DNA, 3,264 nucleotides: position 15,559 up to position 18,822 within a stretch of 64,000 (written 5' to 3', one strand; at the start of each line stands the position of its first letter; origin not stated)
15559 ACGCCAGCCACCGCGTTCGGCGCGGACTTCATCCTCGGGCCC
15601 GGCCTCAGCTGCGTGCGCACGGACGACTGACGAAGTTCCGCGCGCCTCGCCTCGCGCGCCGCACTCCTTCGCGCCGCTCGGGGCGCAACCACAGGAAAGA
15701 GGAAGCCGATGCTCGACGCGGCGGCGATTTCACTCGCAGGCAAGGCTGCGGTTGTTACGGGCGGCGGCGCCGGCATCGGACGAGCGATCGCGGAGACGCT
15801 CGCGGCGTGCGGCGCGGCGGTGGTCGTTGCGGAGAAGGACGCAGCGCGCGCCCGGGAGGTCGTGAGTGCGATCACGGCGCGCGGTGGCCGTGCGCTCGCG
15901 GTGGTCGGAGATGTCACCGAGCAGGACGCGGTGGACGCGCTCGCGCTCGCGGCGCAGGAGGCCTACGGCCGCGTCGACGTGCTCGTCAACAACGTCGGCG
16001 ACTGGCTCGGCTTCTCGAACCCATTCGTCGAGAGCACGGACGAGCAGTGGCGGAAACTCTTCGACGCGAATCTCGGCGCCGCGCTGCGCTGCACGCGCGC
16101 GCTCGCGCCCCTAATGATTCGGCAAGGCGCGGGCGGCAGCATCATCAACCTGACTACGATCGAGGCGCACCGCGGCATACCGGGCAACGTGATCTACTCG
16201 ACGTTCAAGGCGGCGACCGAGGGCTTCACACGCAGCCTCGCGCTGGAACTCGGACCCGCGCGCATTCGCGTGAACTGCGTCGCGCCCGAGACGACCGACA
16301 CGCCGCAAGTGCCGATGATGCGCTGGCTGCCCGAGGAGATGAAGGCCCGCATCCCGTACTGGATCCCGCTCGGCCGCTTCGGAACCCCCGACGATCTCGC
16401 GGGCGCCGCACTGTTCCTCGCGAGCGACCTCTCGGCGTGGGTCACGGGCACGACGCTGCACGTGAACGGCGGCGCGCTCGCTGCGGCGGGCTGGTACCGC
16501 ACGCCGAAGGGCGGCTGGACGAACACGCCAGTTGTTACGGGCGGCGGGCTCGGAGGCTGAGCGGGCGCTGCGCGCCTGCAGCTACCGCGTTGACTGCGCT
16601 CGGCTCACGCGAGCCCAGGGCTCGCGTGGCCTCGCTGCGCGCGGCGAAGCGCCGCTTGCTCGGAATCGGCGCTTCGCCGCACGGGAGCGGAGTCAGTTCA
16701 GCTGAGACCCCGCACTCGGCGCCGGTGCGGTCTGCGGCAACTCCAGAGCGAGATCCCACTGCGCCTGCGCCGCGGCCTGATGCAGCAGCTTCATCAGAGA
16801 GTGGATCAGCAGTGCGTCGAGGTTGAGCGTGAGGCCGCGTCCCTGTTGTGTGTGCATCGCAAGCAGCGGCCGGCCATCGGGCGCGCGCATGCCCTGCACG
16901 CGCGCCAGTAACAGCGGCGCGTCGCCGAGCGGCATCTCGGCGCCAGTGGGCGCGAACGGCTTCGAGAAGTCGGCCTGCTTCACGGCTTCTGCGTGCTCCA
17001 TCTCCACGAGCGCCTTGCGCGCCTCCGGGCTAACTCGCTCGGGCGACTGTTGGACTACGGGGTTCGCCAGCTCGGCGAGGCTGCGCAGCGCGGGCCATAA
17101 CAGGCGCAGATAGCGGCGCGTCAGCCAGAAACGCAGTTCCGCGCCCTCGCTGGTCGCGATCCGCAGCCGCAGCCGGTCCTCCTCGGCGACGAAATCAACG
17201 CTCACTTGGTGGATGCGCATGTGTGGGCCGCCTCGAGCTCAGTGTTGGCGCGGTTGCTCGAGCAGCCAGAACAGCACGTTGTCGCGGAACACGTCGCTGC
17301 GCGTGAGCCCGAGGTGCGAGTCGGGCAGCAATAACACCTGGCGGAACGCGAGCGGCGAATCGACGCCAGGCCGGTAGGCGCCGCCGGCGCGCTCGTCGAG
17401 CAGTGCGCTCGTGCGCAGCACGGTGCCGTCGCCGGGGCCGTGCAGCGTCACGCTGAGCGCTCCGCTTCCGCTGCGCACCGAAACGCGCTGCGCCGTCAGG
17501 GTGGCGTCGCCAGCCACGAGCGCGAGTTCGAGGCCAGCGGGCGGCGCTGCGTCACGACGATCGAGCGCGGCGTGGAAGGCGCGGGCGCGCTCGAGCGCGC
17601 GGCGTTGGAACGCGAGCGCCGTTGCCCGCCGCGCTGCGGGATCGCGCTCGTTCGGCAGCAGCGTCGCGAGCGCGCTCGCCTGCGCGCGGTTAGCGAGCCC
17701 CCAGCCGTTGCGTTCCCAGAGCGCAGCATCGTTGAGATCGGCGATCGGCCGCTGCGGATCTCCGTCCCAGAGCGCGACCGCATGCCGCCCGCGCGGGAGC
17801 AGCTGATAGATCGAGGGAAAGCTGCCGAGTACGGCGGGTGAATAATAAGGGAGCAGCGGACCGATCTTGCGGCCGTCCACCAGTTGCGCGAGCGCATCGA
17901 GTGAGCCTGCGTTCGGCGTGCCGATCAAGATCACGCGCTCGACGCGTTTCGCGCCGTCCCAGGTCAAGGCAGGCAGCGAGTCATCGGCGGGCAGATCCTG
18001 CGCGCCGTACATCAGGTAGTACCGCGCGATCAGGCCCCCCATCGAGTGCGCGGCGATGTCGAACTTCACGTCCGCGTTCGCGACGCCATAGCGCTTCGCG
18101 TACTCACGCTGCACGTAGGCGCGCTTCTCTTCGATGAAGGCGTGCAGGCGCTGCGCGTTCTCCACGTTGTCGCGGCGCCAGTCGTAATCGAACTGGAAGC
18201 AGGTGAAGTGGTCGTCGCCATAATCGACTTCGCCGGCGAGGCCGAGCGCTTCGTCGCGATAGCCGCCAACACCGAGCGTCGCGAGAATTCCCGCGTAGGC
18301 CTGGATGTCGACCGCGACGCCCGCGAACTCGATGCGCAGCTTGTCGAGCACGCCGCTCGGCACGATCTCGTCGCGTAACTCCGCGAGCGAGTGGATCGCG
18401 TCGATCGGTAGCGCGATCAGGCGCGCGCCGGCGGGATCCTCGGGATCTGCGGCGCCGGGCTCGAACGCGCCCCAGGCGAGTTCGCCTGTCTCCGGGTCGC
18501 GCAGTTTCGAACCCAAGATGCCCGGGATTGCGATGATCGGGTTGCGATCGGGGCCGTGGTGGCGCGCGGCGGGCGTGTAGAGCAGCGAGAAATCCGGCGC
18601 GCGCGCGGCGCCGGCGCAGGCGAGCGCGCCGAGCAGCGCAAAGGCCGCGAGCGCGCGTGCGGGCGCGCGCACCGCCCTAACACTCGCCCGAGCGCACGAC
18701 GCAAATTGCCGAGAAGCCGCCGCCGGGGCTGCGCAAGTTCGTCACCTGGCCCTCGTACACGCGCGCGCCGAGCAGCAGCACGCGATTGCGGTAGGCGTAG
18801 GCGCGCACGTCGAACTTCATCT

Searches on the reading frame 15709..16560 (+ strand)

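Call 24: search_protein_families(library=pfam, proteins=[window:15709-16560:+], max_evalue=0.0001)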
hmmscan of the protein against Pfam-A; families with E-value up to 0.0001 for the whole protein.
window:15709-16560:+ (283 aa): 4 families
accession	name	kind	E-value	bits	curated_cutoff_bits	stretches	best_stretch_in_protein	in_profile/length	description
PF13561.12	adh_short_C2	-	4.1e-64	216.8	27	1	21-255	6-234/236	Enoyl-(Acyl carrier protein) reductase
PF00106.31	adh_short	-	2.6e-51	174.4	26.6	1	12-200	1-186/195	short chain dehydrogenase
PF08659.16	KR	-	2e-08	34.8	22.6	1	15-134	4-125/180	KR domain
PF23441.1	SDR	-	1.7e-05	24.8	27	1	8-255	4-254/258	SDR-like rossmann domain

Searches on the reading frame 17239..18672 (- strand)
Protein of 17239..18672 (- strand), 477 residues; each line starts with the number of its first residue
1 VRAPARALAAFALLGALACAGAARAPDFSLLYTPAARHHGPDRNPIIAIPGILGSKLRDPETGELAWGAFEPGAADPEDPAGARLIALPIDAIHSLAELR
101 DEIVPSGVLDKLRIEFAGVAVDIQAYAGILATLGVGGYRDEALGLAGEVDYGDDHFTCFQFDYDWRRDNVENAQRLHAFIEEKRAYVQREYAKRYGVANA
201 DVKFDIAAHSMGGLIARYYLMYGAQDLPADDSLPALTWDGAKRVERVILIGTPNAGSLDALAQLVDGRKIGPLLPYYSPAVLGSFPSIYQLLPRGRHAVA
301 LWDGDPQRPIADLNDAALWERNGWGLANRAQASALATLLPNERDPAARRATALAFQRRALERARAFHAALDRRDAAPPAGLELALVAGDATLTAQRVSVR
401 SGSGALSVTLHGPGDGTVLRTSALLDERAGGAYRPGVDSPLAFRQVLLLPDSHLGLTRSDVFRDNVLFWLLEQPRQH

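Call 24: search_protein_families(library=pfam, proteins=[window:17239-18672:-], max_evalue=0.0001)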
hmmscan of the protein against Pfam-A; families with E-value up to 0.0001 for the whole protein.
window:17239-18672:- (477 aa): 1 family
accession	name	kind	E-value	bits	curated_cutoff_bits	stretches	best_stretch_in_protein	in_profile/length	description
PF02450.21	LCAT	-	3.9e-08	33.4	21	1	159-298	88-208/392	Lecithin:cholesterol acyltransferase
